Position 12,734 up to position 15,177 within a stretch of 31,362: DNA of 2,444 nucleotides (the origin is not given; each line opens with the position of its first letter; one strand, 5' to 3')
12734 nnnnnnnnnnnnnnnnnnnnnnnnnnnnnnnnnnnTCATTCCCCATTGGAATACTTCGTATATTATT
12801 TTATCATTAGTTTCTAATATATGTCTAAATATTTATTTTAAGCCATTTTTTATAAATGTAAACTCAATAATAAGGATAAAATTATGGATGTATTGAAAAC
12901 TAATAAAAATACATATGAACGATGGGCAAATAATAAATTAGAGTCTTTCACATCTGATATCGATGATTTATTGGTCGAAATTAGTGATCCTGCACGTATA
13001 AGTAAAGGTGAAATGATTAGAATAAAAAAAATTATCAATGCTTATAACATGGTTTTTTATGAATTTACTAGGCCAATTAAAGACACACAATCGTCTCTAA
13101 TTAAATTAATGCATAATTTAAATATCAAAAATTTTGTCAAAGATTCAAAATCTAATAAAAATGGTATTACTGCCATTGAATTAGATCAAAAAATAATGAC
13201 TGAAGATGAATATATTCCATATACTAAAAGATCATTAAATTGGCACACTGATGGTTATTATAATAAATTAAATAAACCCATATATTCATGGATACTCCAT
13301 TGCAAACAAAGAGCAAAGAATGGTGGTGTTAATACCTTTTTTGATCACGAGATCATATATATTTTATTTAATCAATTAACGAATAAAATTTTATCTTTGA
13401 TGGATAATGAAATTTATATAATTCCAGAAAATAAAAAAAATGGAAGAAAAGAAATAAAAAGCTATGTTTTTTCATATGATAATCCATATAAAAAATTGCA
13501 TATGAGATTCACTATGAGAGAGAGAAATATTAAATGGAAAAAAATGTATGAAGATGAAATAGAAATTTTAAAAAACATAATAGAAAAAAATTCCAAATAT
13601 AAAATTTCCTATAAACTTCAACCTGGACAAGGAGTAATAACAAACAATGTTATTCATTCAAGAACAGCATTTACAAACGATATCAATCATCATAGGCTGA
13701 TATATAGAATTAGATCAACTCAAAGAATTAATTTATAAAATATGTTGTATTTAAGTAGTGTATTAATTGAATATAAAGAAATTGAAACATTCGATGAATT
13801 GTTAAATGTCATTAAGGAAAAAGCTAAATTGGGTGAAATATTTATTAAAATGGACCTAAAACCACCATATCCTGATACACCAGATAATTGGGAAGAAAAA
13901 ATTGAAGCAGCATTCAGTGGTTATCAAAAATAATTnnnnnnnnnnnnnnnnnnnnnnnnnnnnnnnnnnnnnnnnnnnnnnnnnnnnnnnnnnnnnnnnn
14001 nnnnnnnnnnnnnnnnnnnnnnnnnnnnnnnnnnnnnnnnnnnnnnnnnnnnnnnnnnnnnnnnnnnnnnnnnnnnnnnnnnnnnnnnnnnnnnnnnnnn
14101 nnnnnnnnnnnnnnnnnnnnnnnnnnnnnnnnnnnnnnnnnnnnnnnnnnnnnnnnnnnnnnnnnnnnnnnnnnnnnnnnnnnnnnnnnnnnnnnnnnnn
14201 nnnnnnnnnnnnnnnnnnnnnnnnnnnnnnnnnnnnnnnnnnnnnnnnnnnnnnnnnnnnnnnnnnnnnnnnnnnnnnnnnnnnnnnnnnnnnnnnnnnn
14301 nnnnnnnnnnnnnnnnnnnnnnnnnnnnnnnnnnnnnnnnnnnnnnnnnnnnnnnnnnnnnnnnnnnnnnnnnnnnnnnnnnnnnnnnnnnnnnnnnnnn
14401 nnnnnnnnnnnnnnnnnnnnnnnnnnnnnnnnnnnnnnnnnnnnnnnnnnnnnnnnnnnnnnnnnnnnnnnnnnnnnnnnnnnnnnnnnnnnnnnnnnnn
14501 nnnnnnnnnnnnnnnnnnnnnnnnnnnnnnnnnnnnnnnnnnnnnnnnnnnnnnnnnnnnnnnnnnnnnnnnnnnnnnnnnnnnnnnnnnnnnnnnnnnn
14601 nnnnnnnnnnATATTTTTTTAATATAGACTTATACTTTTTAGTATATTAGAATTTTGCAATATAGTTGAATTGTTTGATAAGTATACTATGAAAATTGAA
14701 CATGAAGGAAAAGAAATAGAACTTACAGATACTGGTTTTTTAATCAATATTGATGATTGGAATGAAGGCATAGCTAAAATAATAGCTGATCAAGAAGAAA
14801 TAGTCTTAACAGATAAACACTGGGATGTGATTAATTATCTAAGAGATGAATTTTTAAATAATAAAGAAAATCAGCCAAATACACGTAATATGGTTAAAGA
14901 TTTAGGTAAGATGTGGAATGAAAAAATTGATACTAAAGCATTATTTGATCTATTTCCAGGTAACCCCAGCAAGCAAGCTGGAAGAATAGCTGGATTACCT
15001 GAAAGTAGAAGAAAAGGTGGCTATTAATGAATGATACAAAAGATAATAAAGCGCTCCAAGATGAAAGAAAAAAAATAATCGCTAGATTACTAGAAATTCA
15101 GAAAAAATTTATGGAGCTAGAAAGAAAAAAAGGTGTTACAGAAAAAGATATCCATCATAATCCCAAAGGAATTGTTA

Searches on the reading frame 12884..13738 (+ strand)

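Call 40: search_protein_families(library=pfam, proteins=[window:12884-13738:+], max_evalue=0.01)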
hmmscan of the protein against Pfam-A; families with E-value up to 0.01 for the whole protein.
window:12884-13738:+ (284 aa): 1 family
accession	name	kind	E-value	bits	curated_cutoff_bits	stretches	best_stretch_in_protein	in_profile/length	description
PF02668.22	TauD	-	1.8e-10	41.6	27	1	86-275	67-265/267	Taurine catabolism dioxygenase TauD, TfdA family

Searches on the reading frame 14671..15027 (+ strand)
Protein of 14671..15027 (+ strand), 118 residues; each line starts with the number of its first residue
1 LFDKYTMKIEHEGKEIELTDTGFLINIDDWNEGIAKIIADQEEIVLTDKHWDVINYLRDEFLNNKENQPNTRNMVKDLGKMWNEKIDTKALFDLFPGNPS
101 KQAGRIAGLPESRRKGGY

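Call 40: search_protein_families(library=pfam, proteins=[window:14671-15027:+], max_evalue=0.01)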
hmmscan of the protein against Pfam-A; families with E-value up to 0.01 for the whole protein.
window:14671-15027:+ (118 aa): 1 family
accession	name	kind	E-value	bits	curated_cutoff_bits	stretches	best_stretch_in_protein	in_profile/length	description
PF04358.19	DsrC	-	2.2e-32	112.1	24.9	1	11-111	2-102/107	DsrC like protein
